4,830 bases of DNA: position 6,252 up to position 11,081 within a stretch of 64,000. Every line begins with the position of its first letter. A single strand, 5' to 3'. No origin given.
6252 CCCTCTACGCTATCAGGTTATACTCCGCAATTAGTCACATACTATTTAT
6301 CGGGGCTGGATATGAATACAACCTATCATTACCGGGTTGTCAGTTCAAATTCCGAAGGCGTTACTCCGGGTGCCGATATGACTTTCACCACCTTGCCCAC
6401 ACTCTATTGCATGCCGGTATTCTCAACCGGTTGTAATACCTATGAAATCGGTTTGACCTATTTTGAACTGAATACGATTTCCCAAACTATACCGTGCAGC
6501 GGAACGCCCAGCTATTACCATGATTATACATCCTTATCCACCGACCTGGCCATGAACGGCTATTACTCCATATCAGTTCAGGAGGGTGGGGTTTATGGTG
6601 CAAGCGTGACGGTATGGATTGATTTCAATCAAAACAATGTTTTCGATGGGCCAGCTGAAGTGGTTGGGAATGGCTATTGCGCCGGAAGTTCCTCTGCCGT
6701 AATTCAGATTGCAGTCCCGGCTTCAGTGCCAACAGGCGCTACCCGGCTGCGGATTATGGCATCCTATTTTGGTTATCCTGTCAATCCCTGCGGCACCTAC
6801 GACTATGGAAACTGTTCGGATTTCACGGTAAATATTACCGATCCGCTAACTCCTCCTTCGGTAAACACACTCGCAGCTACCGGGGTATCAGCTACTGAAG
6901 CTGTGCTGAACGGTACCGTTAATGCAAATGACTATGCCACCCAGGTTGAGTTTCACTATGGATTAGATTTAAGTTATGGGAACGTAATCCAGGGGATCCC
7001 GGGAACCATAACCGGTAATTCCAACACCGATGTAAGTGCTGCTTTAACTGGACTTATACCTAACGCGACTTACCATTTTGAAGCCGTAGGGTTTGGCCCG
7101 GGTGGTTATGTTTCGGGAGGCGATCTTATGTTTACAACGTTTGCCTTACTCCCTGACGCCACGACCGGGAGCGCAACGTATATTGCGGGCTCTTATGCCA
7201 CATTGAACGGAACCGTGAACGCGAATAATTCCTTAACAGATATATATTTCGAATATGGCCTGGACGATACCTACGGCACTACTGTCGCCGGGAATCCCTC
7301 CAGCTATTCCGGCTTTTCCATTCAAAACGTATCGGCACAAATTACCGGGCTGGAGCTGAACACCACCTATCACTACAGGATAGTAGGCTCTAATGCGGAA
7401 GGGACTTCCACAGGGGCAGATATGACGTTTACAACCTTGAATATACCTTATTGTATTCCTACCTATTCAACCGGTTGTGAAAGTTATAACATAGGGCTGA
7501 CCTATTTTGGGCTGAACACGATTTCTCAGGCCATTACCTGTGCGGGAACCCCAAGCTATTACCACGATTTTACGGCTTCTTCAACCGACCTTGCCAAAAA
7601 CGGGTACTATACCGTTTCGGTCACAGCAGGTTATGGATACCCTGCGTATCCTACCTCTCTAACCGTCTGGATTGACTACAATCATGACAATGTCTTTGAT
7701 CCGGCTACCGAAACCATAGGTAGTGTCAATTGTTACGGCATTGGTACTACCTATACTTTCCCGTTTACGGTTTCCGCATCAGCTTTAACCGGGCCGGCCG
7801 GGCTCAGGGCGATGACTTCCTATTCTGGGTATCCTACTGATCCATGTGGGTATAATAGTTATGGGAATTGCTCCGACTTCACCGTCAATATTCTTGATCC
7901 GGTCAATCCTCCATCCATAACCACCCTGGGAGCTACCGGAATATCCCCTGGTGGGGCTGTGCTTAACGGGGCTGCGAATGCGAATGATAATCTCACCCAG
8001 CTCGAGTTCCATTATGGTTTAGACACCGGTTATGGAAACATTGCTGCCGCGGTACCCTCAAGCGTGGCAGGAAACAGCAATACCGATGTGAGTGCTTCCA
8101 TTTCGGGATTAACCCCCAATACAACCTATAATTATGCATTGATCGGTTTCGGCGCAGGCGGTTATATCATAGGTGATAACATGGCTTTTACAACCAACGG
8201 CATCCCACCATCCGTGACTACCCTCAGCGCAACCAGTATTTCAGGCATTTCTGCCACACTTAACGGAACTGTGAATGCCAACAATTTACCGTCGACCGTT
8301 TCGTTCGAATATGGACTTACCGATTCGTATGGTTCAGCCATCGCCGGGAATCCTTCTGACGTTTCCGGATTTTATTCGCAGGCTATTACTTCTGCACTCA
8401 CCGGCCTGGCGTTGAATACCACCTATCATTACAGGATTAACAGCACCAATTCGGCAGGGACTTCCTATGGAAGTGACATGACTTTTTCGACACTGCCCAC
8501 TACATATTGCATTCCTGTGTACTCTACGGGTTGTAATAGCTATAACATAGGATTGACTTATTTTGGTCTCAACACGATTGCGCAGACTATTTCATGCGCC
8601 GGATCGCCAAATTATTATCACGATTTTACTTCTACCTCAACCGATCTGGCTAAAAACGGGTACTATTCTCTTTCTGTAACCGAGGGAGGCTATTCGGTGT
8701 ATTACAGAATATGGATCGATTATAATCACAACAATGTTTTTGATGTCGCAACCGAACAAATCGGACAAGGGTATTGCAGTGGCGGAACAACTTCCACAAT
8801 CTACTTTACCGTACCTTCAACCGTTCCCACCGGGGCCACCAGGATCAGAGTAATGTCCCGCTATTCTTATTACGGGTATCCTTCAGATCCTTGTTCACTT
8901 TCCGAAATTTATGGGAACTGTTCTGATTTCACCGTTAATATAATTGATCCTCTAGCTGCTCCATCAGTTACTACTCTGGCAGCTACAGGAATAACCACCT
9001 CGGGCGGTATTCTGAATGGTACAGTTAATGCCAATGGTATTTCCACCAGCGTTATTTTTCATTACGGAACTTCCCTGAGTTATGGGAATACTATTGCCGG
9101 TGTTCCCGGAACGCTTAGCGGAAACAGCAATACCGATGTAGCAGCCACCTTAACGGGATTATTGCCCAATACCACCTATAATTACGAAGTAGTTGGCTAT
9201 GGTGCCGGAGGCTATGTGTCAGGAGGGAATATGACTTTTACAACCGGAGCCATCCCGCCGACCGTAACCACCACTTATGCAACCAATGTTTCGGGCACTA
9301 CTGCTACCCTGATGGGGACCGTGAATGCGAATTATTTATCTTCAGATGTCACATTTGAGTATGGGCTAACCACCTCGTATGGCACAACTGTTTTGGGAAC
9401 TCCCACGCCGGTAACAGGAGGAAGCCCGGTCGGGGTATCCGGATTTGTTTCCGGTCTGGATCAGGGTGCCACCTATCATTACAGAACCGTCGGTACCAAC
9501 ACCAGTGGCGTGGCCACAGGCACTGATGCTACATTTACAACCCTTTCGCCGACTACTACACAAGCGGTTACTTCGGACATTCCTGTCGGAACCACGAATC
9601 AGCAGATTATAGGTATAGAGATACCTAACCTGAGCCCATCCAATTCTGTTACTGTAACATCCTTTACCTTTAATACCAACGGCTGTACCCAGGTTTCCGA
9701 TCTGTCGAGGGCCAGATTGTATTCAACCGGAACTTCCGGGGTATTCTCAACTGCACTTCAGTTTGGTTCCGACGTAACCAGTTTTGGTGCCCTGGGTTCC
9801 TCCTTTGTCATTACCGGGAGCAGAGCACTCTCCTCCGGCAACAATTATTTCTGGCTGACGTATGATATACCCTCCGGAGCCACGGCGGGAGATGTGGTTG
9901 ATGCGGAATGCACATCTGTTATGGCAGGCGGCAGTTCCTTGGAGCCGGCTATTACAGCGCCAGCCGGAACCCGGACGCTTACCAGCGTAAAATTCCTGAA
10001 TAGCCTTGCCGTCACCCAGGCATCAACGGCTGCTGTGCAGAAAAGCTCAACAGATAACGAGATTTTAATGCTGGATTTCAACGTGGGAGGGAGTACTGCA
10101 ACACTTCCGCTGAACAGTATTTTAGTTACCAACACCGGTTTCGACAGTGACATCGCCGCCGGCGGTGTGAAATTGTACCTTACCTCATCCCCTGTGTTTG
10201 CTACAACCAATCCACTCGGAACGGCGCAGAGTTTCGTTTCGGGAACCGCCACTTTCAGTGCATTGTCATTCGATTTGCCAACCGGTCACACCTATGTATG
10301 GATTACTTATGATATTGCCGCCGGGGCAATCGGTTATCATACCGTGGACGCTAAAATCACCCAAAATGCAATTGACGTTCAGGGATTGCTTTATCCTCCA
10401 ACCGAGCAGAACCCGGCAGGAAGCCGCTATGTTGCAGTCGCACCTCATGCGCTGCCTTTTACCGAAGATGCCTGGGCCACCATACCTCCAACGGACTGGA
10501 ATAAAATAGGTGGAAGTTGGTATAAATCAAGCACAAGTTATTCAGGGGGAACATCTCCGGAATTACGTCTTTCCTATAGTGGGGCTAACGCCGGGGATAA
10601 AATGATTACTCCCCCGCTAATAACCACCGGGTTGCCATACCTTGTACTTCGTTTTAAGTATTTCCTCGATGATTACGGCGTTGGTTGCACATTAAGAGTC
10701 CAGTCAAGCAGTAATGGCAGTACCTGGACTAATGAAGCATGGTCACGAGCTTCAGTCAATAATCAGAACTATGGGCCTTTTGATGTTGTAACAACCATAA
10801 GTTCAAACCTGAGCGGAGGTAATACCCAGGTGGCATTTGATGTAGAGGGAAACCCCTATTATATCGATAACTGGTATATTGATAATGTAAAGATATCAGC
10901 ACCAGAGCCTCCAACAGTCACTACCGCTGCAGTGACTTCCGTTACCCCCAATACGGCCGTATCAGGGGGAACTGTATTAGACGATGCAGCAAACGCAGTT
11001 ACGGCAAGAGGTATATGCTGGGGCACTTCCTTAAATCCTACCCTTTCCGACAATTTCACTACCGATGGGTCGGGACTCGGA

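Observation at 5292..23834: One 18.5-kb ORF (6,180 aa) encoding a hyper-modular T9SS surface protein occupies 29% of the window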

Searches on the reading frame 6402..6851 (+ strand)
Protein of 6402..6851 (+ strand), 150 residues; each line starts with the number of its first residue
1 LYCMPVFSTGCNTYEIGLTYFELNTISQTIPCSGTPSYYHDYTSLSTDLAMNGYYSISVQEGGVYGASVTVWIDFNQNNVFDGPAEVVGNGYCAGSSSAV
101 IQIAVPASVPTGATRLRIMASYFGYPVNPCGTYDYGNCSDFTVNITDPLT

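Call 47: predict_structure(alignment_id=A2)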
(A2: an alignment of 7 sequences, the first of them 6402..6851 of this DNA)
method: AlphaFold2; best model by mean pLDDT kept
length: 150 residues; sequences in the alignment: 7
mean_pLDDT: 92.9   pTM: 0.89
mean pLDDT of the five models: 92.9, 92.6, 92.0, 91.6, 87.1
residues with pLDDT >= 90: 122; 70-90: 27; 50-70: 1; < 50: 0
segments of 3 or more residues with pLDDT < 50: none
pLDDT, mean of each block of 10 residues (from residue 1): 89 90 96 88 96 96 92 94 92 92 94 96 93 95 89
secondary structure, 60 per line:
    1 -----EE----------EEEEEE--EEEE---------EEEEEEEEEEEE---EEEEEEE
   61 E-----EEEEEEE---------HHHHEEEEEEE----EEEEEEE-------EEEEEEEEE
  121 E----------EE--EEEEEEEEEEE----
elements in order: E18-23 E26-29 E39-50 E54-61 E67-73 H83-86 E87-93 E98-104 E112-121 E136-146

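Call 49: fold_search(model_id=the predicted structure, library=pdb)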
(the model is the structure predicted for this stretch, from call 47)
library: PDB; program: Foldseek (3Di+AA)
matches with E <= 10: 1966; with E <= 0.001: 40
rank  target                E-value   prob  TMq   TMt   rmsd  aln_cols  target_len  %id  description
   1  9x1i_A                2.3e-07  1.00  0.72  0.13   4.0       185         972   19  Structure of endo-beta-N-acetylglucosaminidase HS (released 2026-03-18)
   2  2e6j_MODEL_1_A        5.6e-05  1.00  0.37  0.46   6.2       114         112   13  Solution structure of the C-terminal PapD-like domain from human HYDIN protein (released 2007-07-03)
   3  8k2h_B                9.5e-05  0.99  0.36  0.12  12.9       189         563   13  Crystal structure of Group 2Oligosaccharide/Monosaccharide-releasing beta-N-acetylhexosaminidase NgaAt from Arabidopsi (released 2024-04-24)
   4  8p4l_A                1.3e-04  0.99  0.32  0.12  15.6       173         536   10  Beta-N-acetylgalactosaminidase from Niabella aurantiaca (released 2024-01-17)
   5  5fqe_A                1.4e-04  1.00  0.36  0.12  11.0       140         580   11  The details of glycolipid glycan hydrolysis by the structural analysis of a family 123 glycoside hydrolase from Clostr (released 2016-03-30)
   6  8k2i_B                2.2e-04  0.99  0.35  0.12  13.0       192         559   12  Crystal structure of Group 2 Oligosaccharide/Monosaccharide-releasing beta-N-acetylhexosaminidase NgaAt from Arabidops (released 2024-04-24)
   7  1hh4_E                2.4e-04  1.00  0.52  0.45   6.6       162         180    9  Rac1-RhoGDI complex involved in NADPH oxidase activation (released 2001-08-28)
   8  5fqf_A                2.6e-04  1.00  0.39  0.12  11.0       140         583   10  The details of glycolipid glycan hydrolysis by the structural analysis of a family 123 glycoside hydrolase from Clostr (released 2016-03-30)
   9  5fr0                  2.6e-04  1.00  0.36  0.12  11.0       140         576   11  The details of glycolipid glycan hydrolysis by the structural analysis of a family 123 glycoside hydrolase from Clostrid (released 2016-03-30)
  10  1hh4_D                3.7e-04  1.00  0.44  0.37   6.0       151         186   10  Rac1-RhoGDI complex involved in NADPH oxidase activation (released 2001-08-28)
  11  7sqc_F1               4.4e-04  1.00  0.36  0.14   6.2       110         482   14  Ciliary C1 central pair apparatus isolated from Chlamydomonas reinhardtii (released 2022-04-13)
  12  4zmh_B                4.6e-04  1.00  0.43  0.09   5.2       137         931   11  Crystal structure of a five-domain GH115 alpha-Glucuronidase from the Marine Bacterium Saccharophagus degradans 2-40T (released 2016-05-04)
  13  1doa_B                4.9e-04  1.00  0.50  0.40   5.0       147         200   10  Structure of the rho family gtp-binding protein cdc42 in complex with the multifunctional regulator rhogdi (released 2000-02-09)
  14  4kkq_A                4.9e-04  1.00  0.38  0.27   4.8       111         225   15  Crystal structure of Vibrio cholerae RbmA (crystal form 1) (released 2013-05-22)
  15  6nps_A                4.9e-04  1.00  0.44  0.09   7.2       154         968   13  Crystal structure of GH115 enzyme AxyAgu115A from Amphibacillus xylanus (released 2020-07-15)
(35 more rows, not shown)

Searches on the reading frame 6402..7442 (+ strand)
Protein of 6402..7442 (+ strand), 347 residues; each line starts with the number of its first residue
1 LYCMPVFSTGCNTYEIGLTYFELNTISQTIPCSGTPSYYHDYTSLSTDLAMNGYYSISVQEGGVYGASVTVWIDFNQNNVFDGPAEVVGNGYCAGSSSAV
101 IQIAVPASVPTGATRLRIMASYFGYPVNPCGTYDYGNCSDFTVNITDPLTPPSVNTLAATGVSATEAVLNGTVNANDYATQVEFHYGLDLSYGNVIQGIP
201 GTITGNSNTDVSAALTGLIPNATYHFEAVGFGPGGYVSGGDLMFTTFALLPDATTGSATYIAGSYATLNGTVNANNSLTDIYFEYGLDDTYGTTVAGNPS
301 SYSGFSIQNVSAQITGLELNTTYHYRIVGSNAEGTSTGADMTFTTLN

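Call 34: search_solved_structures(query=window:6402-7442:+, max_evalue=1)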
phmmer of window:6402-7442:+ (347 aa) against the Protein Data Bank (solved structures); distinct sequences matched with E-value up to 1: 1.
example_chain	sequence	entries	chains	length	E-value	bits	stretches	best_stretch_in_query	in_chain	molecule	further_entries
3b83_A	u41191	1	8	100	0.12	15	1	309-345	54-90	TEN-D3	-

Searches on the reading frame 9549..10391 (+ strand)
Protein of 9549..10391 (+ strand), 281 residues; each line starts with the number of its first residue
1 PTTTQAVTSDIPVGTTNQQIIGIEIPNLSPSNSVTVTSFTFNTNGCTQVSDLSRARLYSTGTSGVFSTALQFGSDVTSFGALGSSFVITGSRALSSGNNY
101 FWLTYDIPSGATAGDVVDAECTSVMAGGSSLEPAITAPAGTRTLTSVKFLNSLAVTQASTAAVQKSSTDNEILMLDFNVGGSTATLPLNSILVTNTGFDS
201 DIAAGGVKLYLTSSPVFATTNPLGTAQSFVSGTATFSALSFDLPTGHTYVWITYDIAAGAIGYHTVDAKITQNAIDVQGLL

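Call 12: search_protein_families(library=pfam, proteins=[window:9549-10391:+], max_evalue=1)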
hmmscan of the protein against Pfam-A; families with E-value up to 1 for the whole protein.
window:9549-10391:+ (281 aa): 1 family
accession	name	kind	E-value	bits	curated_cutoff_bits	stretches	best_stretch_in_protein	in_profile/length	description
PF14873.11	BNR_assoc_N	-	4e-17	62.8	25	1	8-128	10-151/153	N-terminal domain of BNR-repeat neuraminidase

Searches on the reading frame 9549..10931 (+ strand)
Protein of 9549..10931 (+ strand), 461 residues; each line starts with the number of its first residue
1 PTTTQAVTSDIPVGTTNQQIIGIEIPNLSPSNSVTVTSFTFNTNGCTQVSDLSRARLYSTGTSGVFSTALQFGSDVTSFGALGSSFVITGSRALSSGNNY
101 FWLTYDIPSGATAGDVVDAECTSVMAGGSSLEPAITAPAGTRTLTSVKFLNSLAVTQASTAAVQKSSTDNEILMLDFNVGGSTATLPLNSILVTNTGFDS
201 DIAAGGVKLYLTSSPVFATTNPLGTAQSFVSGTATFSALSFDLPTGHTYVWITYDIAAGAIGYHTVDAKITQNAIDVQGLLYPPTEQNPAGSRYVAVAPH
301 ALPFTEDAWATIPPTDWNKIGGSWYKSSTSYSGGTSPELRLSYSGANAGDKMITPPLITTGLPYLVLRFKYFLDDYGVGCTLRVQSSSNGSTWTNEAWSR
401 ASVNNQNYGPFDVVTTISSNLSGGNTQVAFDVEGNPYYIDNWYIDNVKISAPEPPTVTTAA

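Call 18: find_homologous_proteins(query=window:9549-10931:+, max_evalue=0.00001)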
Query window:9549-10931:+ (461 aa): 9 proteins with E <= 0.00001 among 8000 candidates.
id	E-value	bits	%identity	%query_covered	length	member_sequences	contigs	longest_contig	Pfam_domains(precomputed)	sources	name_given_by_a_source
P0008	1.1e-63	234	46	66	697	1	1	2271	PF14873.12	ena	-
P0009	2.2e-63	233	36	60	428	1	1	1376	PF14873.12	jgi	jgi:hypothetical protein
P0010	1.0e-54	204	50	32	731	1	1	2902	PF07675.19,PF14873.12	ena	-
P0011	1.4e-50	191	44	64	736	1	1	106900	PF20009.5,PF14873.12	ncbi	-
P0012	7.8e-44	169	35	63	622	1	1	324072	PF14873.12,PF23759.2,PF00041.28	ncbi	-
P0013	2.4e-30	124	48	34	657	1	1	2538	PF01839.30,PF13517.13,PF10342.16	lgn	-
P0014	1.2e-25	109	49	32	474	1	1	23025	PF25900.1,PF00415.25,PF13540.13,PF14873.12,PF25390.2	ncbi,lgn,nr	ncbi:MAG: hypothetical protein HY840_05850 [Bacteroidetes bacterium]|nr:hypothetical protein [Bacter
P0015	1.1e-16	79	39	29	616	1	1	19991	PF20009.5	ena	-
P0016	5.7e-7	47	29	31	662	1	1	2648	PF11551.15,PF18962.8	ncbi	ncbi:MAG: T9SS type A sorting domain-containing protein, partial [Bacteroidales bacterium]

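Call 20: find_related_loci(query=window:9549-10931:+, collection=genome_contigs, flank=10000)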
Query window:9549-10931:+ (461 aa) in genome_contigs; peptide patterns used: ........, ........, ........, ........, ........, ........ (x = any residue, [..] = any of these).
86 stretches matched a pattern; 47 encode a relative of the query (tblastn E <= 1e-3); 47 distinct loci.
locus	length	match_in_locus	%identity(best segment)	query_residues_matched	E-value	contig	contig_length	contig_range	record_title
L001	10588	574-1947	64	3-461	0e+0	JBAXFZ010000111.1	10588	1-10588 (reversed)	MAG: Bacteroidota bacterium isolate ELA284 MAG284_111, whole genome shotgun sequence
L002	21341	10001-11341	59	5-453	4e-158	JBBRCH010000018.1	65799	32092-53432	MAG: Bacteroidales bacterium isolate Co_metawrap_2392 Cmw_2392_k141_21526091_length_65799_cov_23.9972, whole genome shot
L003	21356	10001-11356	57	7-461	1e-147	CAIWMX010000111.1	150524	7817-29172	MAG: uncultured Bacteroidales bacterium isolate AM-2014_bin-2482 genome assembly, contig: bin-2482:111/140, whole genome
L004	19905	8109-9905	39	2-313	1e-37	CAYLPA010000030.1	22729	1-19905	MAG TPA_asm: uncultured Saprospiraceae bacterium isolate SRP191223_co2_70 genome assembly, contig: NODE_1076_length_2272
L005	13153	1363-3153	37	2-299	4e-37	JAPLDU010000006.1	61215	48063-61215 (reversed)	MAG: Bacteroidia bacterium isolate LacPavin_0419_WC90_MAG_39_9 LacPavin_0419_WC90_scaffold_315897, whole genome shotgun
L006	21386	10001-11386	52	2-293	3e-36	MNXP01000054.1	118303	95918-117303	MAG: Bacteroidetes bacterium CG2_30_33_31 cg2_3.0_scaffold_32_c, whole genome shotgun sequence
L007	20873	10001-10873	34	2-295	1e-34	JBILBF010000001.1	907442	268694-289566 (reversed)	MAG: Bacteroidia bacterium isolate ME2016-05-23_3300042458_group7_bin53 Rohwer_bin1059_scaffold_2_c1, whole genome shotg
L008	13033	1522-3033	49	2-297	1e-34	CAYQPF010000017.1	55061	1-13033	MAG TPA_asm: uncultured Candidatus Cloacimonadota bacterium isolate SRP302447_co4_84 genome assembly, contig: NODE_1740_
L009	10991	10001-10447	49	2-295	7e-34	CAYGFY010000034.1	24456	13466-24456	MAG TPA_asm: uncultured Bacteroidales bacterium isolate ERP113451_co2_177 genome assembly, contig: NODE_1232_length_2445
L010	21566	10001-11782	45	4-305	2e-30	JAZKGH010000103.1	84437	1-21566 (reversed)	MAG: Bacteroidota bacterium isolate DC_RB_04_SPN110320-bin039_1 DCRB04SPN_B039_1_000000000103, whole genome shotgun sequ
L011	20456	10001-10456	44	2-303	2e-30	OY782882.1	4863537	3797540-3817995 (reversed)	MAG: Bacteroidales bacterium isolate 57984f20-7b8f-4c7b-84b7-4034ea6f78da genome assembly, chromosome: 1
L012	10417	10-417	49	17-153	3e-29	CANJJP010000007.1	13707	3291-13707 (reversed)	MAG: Bacteroidetes bacterium isolate RH-23may17-1114 genome assembly, contig: RH-23may17-C34437, whole genome shotgun se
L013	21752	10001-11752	34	2-295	9e-28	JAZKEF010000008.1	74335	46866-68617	MAG: Bacteroidota bacterium isolate DC_HB_02_SPN181219-bin021 DCHB02SPN_B021_0_000000000008, whole genome shotgun sequen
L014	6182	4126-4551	43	3-145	2e-27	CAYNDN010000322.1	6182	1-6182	MAG TPA_asm: uncultured Lentimicrobiaceae bacterium isolate SRP141376_co3_49 genome assembly, contig: NODE_33223_length_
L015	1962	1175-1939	43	2-337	9e-28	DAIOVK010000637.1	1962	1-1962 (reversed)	MAG TPA_asm: Candidatus Kapaibacterium sp. isolate CTOTU18620 NODE_74375_length_1962_cov_3.478238, whole genome shotgun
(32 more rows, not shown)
